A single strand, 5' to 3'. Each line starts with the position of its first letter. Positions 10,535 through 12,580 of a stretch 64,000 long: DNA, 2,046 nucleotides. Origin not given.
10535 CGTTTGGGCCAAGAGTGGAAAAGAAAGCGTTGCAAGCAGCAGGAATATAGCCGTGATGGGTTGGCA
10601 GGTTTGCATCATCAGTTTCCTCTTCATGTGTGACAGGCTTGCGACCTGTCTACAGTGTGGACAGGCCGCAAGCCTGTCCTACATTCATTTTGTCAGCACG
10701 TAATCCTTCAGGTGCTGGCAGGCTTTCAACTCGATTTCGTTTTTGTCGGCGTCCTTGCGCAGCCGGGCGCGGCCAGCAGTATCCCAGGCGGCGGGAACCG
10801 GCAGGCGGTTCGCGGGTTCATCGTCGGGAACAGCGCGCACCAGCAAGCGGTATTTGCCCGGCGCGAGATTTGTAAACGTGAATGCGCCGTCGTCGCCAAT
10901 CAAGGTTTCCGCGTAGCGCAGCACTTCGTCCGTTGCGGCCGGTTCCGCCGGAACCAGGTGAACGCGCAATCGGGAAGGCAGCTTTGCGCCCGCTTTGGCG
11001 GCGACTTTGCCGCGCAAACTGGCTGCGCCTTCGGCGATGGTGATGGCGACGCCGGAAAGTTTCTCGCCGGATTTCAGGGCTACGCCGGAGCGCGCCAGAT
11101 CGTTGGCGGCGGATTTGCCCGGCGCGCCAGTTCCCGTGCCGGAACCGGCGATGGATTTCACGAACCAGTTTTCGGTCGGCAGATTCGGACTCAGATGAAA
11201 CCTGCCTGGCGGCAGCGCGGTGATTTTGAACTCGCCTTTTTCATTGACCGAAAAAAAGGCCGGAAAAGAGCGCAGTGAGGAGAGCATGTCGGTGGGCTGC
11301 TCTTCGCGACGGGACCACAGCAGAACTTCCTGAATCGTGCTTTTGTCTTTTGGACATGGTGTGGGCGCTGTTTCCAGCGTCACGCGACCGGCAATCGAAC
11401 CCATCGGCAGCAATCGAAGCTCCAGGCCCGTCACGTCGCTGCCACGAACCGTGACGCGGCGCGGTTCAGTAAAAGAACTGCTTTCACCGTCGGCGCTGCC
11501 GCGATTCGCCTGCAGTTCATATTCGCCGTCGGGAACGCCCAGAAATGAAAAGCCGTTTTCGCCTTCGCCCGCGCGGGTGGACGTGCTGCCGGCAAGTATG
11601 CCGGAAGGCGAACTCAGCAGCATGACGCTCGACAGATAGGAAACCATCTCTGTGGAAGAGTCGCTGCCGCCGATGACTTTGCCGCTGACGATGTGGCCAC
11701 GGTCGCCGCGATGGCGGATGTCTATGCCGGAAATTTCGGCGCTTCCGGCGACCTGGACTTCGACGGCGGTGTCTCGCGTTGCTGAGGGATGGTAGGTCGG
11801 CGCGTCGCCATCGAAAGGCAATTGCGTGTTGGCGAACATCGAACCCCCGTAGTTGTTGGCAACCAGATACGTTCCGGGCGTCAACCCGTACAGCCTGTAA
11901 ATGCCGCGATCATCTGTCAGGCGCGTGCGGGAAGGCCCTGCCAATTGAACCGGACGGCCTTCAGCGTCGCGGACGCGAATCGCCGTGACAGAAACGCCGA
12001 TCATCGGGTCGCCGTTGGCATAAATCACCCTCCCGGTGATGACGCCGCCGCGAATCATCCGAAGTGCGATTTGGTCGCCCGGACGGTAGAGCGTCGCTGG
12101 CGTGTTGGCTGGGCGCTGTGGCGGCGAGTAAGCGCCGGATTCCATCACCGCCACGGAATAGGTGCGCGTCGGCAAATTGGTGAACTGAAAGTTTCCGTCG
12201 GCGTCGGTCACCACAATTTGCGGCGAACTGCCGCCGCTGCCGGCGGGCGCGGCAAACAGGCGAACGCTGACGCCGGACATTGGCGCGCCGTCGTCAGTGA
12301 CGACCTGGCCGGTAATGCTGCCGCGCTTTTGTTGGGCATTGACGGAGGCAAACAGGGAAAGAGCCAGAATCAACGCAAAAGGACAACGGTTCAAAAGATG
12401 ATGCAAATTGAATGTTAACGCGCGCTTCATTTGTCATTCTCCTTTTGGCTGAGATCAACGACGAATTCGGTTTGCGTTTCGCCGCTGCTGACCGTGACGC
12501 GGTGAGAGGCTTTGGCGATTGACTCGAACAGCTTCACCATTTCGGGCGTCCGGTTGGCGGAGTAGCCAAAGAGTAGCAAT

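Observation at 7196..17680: Three tandem copies of a translationally coupled two-gene cassette encoding secreted five-module beta-sandwich proteins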

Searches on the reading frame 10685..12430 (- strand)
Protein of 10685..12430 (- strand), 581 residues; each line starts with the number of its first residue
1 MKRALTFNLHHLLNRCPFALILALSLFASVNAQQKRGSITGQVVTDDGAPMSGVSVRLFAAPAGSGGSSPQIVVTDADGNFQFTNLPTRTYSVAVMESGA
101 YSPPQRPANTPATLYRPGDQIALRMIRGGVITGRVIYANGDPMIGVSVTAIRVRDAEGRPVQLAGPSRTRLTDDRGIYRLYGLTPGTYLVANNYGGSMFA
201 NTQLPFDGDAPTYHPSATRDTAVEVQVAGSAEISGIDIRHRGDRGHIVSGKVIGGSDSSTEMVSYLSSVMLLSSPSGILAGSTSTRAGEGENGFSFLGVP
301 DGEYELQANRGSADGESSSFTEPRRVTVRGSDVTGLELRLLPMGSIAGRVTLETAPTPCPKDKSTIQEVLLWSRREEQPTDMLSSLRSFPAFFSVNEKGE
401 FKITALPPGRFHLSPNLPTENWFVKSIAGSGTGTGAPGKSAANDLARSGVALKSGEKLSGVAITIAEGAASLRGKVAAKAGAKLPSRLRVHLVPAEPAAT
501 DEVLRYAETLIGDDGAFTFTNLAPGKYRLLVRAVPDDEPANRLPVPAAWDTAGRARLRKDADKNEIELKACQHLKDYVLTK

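Call 5: search_protein_families(library=pfam, proteins=[window:10685-12430:-], max_evalue=0.01)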
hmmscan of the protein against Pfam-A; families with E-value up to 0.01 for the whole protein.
window:10685-12430:- (581 aa): 16 families
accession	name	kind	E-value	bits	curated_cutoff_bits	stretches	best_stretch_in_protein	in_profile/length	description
PF13620.12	CarboxypepD_reg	-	4.2e-29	101.1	32.3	3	38-100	1-59/82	Carboxypeptidase regulatory-like domain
PF17210.9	SdrD_B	-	5.8e-16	59.1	29.7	1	48-102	21-71/112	SdrD B-like domain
PF13715.12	CarbopepD_reg_2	-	1.6e-11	44.5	32.2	1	39-97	1-52/88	CarboxypepD_reg-like domain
PF17802.7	SpaA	-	4.9e-10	39.9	23.1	0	46-93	11-56/91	Prealbumin-like fold domain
PF09430.16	EMC7_beta-sandw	-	8.3e-08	32.9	26.6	0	55-98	11-48/122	ER membrane protein complex subunit 7, beta-sandwich domain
PF07495.19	Y_Y_Y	-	1e-06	29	26.6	1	512-537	25-50/65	Y_Y_Y domain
PF10670.15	DUF4198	-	1.2e-05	26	34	0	39-84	149-194/209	Domain of unknown function (DUF4198)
PF25020.1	TTR_TEN1-4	-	2.7e-05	24.5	27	0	129-152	7-30/86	Teneurin TTR-like domain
PF00775.27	Dioxygenase_C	-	3.6e-05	23.7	27.3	0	100-192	5-100/182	Dioxygenase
PF23193.1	NOMO_3rd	-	6.8e-05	23.3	27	0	500-531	53-84/120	NOMO third transthyretin-like domain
PF02369.22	Big_1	-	0.00033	21.1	34.9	0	39-95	21-76/93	Bacterial Ig-like domain (group 1)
PF23623.1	GBD_IRG7_N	-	0.00037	21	27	0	517-534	64-82/95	IRG7 N-terminal galactose binding domain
PF14686.12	fn3_3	-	0.00092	19.4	24.4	0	512-530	32-50/75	Polysaccharide lyase family 4, domain II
PF24421.1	Ig_J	-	0.0017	18.9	29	0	508-534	59-85/104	Tip attachment protein J, Ig-like domain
PF24025.1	Ig_DR_A0283-like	-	0.0022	18.7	27.1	0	42-95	12-62/102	DR_A0283-like, Ig-like domain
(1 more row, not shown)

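Call 6: search_protein_families(library=ncbifam, proteins=[window:10685-12430:-], max_evalue=0.01)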
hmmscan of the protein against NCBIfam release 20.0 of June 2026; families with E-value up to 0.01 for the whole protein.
window:10685-12430:- (581 aa): 4 families
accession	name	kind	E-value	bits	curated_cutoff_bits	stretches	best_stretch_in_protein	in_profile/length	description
TIGR04134.1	lipo_with_rSAM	hypoth_equivalog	5.4e-05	23.2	39.8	0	39-92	42-101/150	radical SAM-associated putative lipoprotein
NF058648.1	ECF_sub_HI1622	equivalog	0.00013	22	100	0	29-94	17-79/180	NikL family nickel/cobalt ECF transporter subunit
TIGR04056.1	OMP_RagA_SusC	subfamily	0.0023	16.3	368.25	0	39-87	3-43/981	SusC/RagA family TonB-linked outer membrane protein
TIGR02422.1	protocat_beta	equivalog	0.0099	15.6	296.4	0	164-193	107-135/220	protocatechuate 3,4-dioxygenase subunit beta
